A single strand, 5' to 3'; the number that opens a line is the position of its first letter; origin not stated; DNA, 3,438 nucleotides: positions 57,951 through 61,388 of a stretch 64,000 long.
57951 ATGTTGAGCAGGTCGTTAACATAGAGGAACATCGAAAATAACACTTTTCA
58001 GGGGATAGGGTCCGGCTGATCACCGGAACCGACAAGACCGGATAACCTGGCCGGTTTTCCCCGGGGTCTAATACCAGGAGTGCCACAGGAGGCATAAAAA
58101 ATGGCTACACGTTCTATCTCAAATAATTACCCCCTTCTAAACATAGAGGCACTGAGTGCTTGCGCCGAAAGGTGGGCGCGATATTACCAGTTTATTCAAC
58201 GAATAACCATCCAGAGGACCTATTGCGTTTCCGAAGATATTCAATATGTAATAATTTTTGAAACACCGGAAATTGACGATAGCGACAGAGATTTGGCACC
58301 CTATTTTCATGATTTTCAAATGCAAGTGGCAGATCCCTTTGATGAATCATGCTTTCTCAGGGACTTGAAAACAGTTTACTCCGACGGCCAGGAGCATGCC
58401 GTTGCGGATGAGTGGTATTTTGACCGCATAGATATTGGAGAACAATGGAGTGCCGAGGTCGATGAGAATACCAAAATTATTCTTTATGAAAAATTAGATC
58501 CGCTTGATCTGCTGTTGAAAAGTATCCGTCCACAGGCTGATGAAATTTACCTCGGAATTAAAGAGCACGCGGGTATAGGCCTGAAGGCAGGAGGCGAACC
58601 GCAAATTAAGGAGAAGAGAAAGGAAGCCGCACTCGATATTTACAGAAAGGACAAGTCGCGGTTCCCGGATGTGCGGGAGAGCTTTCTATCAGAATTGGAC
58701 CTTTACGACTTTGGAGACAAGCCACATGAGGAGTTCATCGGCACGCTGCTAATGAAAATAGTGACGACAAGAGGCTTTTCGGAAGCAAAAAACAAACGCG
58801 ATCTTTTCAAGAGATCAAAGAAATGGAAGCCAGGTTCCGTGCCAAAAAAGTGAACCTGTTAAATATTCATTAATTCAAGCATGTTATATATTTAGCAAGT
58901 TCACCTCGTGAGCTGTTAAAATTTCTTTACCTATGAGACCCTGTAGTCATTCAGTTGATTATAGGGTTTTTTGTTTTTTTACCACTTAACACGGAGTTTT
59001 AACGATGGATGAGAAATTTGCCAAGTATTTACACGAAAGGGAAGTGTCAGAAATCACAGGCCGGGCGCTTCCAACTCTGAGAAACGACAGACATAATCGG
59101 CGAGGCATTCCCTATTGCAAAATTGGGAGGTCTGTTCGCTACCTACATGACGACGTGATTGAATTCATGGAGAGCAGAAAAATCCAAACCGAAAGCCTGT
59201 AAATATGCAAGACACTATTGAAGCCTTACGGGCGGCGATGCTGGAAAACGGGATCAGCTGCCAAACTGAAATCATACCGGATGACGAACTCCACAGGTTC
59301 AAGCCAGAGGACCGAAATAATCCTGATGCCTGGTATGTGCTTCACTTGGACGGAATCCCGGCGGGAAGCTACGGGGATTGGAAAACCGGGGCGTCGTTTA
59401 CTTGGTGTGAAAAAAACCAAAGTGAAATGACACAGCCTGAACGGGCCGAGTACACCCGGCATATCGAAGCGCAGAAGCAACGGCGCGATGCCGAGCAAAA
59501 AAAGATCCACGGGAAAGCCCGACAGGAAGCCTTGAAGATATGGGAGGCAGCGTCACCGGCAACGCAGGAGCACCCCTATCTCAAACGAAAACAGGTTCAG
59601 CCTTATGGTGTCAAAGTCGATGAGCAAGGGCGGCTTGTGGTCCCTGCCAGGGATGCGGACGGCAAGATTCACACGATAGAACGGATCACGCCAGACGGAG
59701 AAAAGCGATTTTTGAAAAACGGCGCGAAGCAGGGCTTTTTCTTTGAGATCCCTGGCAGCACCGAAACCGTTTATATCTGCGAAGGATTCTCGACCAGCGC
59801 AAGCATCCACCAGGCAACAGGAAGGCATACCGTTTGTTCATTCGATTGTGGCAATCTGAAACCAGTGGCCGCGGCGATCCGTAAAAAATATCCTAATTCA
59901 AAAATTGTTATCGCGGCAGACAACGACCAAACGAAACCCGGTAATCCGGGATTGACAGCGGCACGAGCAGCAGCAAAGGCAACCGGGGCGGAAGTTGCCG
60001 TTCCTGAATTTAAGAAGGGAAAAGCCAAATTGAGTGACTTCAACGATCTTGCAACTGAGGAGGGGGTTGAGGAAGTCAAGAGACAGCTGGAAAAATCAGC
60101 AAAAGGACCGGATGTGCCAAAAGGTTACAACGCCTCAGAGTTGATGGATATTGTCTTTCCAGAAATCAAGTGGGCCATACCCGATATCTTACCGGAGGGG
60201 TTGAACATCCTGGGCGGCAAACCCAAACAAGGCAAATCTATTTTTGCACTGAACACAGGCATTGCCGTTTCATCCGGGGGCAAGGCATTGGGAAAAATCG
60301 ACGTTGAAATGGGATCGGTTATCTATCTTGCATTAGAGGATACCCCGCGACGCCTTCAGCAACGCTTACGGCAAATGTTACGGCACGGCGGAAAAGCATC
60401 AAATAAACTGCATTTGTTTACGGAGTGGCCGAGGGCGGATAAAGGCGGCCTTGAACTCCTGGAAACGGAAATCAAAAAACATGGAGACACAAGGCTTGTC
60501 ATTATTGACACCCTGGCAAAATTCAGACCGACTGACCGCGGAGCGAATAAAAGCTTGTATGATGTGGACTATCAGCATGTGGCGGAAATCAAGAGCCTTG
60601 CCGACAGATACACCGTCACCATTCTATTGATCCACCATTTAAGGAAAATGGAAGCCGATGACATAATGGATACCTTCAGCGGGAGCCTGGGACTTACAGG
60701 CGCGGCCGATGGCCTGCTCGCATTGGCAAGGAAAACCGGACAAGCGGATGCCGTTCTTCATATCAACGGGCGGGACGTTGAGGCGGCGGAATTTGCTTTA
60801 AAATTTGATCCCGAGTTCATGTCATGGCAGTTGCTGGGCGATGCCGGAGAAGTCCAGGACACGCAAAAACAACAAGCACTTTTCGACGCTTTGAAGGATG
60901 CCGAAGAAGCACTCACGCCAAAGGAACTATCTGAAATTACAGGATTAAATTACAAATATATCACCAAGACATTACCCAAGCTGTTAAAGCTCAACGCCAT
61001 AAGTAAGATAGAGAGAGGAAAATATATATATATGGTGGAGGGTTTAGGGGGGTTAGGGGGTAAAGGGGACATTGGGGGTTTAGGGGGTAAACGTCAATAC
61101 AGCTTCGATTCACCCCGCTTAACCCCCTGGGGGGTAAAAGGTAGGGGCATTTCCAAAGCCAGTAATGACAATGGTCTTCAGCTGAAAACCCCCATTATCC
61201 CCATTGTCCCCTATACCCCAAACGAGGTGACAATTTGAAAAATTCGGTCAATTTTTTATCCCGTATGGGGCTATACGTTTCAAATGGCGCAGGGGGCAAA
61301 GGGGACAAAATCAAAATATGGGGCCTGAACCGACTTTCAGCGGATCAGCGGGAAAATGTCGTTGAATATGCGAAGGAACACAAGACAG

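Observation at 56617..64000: tRNA-targeting integrative element with a satellite/PICI-like replication-regulation module, cargo side cut off by the window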

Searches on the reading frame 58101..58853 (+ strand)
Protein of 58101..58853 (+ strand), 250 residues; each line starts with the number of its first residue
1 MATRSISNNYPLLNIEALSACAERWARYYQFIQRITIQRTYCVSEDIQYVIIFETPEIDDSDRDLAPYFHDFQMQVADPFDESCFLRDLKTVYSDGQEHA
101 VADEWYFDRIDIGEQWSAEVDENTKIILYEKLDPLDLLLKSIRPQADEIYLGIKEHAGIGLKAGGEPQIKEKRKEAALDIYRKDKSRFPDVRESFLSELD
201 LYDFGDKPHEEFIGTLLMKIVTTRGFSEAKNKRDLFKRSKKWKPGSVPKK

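Call 7: search_protein_families(library=pfam, proteins=[window:58101-58853:+], max_evalue=0.01)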
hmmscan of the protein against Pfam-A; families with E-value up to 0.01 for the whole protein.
window:58101-58853:+ (250 aa): 0 families

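Call 8: search_protein_families(library=phrogs, proteins=[window:58101-58853:+], max_evalue=0.001)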
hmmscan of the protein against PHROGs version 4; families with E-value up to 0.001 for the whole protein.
window:58101-58853:+ (250 aa): 0 families

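Call 17: search_protein_families(library=padloc, proteins=[window:58101-58853:+], max_evalue=0.01)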
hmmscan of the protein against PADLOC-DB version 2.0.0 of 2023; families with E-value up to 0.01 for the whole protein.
window:58101-58853:+ (250 aa): 0 families

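Call 18: search_protein_families(library=ncbifam, proteins=[window:58101-58853:+], max_evalue=0.01)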
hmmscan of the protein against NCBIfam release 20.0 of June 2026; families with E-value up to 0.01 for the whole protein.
window:58101-58853:+ (250 aa): 0 families

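Call 40: find_homologous_proteins(query=window:58101-58853:+, max_evalue=0.001)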
Query window:58101-58853:+ (250 aa): 1 proteins with E <= 0.001 among 360 candidates.
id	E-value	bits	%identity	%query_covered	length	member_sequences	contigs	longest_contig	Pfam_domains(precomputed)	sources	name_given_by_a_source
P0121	6.6e-166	568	100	100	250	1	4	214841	-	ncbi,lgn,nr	ncbi:MAG: hypothetical protein PHP23_02060 [Desulfobacterales bacterium]|nr:hypothetical protein [De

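Call 48: search_protein_representatives(protein=window:58101-58853:+)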
Query: 250 residues. Proteins with E-value up to 0.001 (for the whole library): 24; up to 1e-10: 3; up to 1e-30: 1. The best 24 are listed.
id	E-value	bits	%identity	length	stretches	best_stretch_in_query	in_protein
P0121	2.1e-166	567.7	100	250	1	1-250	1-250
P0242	5.4e-26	107.8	50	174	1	119-244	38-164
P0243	2.7e-12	62.9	29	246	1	10-241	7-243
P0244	1.2e-09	54.2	30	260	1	9-241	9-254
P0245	2.0e-09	53.5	33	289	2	103-239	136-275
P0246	3.9e-09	52.5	28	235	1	9-238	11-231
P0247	4.0e-09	52.5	34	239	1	10-238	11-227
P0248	7.6e-07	45.0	29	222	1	92-241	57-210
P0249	2.8e-06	43.2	31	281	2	135-241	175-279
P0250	4.4e-06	42.5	31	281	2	87-236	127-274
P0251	4.6e-06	42.5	28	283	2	82-241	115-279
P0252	7.1e-06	41.9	31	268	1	77-223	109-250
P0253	1.3e-05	41.0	29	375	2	7-117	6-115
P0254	1.8e-05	40.5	33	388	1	32-131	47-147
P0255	2.1e-05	40.3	29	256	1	9-222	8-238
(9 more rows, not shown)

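Call 60: predict_structure(alignment_id=A2)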
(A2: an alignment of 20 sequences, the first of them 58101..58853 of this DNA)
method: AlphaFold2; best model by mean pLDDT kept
length: 250 residues; sequences in the alignment: 20
mean_pLDDT: 86.7   pTM: 0.74
mean pLDDT of the five models: 86.7, 86.7, 83.4, 76.3, 74.2
residues with pLDDT >= 90: 139; 70-90: 83; 50-70: 21; < 50: 7
segments of 3 or more residues with pLDDT < 50: 1-3, 247-250
pLDDT, mean of each block of 10 residues (from residue 1): 63 92 93 93 81 88 81 81 83 85 90 84 91 92 96 81 75 95 97 97 91 96 89 94 61
secondary structure, 60 per line:
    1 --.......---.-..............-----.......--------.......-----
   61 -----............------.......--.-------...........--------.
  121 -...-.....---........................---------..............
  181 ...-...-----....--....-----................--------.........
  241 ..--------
elements in order: H3-9 H15-28 E34-40 E49-55 H66-77 H84-90 H101-104 E105-111 E126-130 H134-157 H167-183 H193-196 H199-202 H208-223 H232-242

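Call 62: fold_search(model_id=the predicted structure, library=pdb)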
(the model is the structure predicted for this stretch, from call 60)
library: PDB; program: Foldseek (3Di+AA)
matches with E <= 10: 264; with E <= 0.001: 0
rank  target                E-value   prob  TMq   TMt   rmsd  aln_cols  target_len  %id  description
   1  6wam_B                1.3e-01  0.08  0.13  0.08  23.3       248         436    8  Structure of Acinetobacter baumannii Cap4 SAVED/CARF-domain containing receptor (released 2020-06-17)
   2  5lpa_A                1.7e-01  0.15  0.21  0.20  18.3       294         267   12  AadA E87Q in complex with ATP, calcium and dihydrostreptomycin (released 2018-01-17)
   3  6wan_F                1.8e-01  0.08  0.13  0.09  23.4       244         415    9  Structure of Acinetobacter baumannii Cap4 SAVED/CARF-domain containing receptor with the cyclic trinucleotide 3'3'3'-c (released 2020-06-17)
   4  6vm6_E                3.0e-01  0.06  0.13  0.08  23.3       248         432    9  Structure of Acinetobacter baumannii Cap4 SAVED/CARF-domain containing receptor with the cyclic trinucleotide 2'3'3'-c (released 2020-06-17)
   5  6wam_A                3.1e-01  0.06  0.13  0.08  23.3       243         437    9  Structure of Acinetobacter baumannii Cap4 SAVED/CARF-domain containing receptor (released 2020-06-17)
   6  6vm6_A                3.1e-01  0.06  0.13  0.09  23.3       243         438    9  Structure of Acinetobacter baumannii Cap4 SAVED/CARF-domain containing receptor with the cyclic trinucleotide 2'3'3'-c (released 2020-06-17)
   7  6wam_F                3.7e-01  0.06  0.13  0.09  23.4       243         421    8  Structure of Acinetobacter baumannii Cap4 SAVED/CARF-domain containing receptor (released 2020-06-17)
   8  6vm6_C                4.6e-01  0.06  0.13  0.08  23.4       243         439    9  Structure of Acinetobacter baumannii Cap4 SAVED/CARF-domain containing receptor with the cyclic trinucleotide 2'3'3'-c (released 2020-06-17)
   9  7et0_C                5.4e-01  0.04  0.12  0.06  16.7       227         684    9  Crystal structure of the complex formed by Wolbachia cytoplasmic incompatibility factors CinA and CinB from wPip (released 2021-11-10)
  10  6lkp_A                6.7e-01  0.13  0.14  0.18  10.7       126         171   17  Crystal structure of Dps1 from the thermophilic non-heterocystous filamentous cyanobacterium Thermoleptolyngbya sp. O- (released 2020-03-25)
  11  5cec_A                7.5e-01  0.07  0.21  0.15  18.1       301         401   13  Bd3459 Predatory Endopeptidase from Bdellovibrio bacteriovorus in complex with immunity protein Bd3460 (released 2015-12-09)
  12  2vxx_A                8.9e-01  0.16  0.16  0.21  10.8       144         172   10  X-ray structure of DpsA from Thermosynechococcus elongatus (released 2009-11-17)
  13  7et0_A                8.9e-01  0.02  0.10  0.06  17.1       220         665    9  Crystal structure of the complex formed by Wolbachia cytoplasmic incompatibility factors CinA and CinB from wPip (released 2021-11-10)
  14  2rff                  9.9e-01  0.54  0.23  0.46   6.6       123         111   11  Crystal structure of a putative nucleotidyltransferase (NP_343093.1) from Sulfolobus solfataricus at 1.40 A resolution (released 2007-10-16)
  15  6p80                  9.9e-01  0.06  0.17  0.15  18.5       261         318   16  Structure of E. coli MS115-1 CdnC + ATP (released 2019-12-25)
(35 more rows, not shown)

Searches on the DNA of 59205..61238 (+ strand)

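Call 36: search_rna_families(sources=[L088, L090, L092, L001], threshold=evalue, max_evalue=1)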
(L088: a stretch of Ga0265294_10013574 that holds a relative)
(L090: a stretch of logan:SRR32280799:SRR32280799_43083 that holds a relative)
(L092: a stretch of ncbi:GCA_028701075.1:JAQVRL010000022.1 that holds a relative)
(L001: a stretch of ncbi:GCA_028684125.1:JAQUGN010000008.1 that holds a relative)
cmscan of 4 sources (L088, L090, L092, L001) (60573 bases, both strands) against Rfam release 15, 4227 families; matches with E-value up to 1: 5.
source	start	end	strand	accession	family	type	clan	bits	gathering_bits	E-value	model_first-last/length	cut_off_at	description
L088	8525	8597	-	RF00005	tRNA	Gene; tRNA;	CL00001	62.1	29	4.5e-11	1-71/71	no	tRNA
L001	18087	18159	-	RF00005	tRNA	Gene; tRNA;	CL00001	62.1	29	4.5e-11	1-71/71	no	tRNA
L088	1234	1303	+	RF02996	int-alpA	Gene; sRNA;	-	48.4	35.8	5.6e-07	1-71/71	no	int-alpA RNA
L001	1646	1701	+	RF03337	mir-6505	Gene; miRNA;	-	25.8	96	0.38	1-68/68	no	mir-6505 microRNA precursor family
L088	8247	8438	+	RF00084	CsrC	Gene; sRNA;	CL00106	24.6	61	0.002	1-255/255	no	CsrC RNA family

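Call 57: search_rna_families(sources=[L089, L097, L096], threshold=evalue, max_evalue=1)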
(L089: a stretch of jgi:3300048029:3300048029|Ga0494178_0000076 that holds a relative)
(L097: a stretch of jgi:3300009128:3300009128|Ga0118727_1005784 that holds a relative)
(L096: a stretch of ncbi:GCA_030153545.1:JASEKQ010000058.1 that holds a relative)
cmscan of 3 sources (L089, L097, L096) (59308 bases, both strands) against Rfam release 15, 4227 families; matches with E-value up to 1: 6.
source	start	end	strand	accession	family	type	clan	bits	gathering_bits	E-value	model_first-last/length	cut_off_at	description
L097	3470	3543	+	RF00005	tRNA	Gene; tRNA;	CL00001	68.1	29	9.8e-13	1-71/71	no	tRNA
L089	15218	15291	-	RF00005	tRNA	Gene; tRNA;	CL00001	67.1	29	1.8e-12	1-71/71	no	tRNA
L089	17494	17567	-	RF00005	tRNA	Gene; tRNA;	CL00001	65.7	29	4.5e-12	1-71/71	no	tRNA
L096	1448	1507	-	RF00023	tmRNA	Gene;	CL00001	27.5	47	2.8e-07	1-374/374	no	transfer-messenger RNA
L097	3470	3544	-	RF04354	Plastid-ycf2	Cis-reg;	-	24.6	65.7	0.97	1-75/75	no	Plastid-ycf2 5UTR RNA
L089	2808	2879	+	RF01880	Xist_exon1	Gene; lncRNA;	-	19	50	0.71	1-85/85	no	X-chromosome inactivation gene exon 1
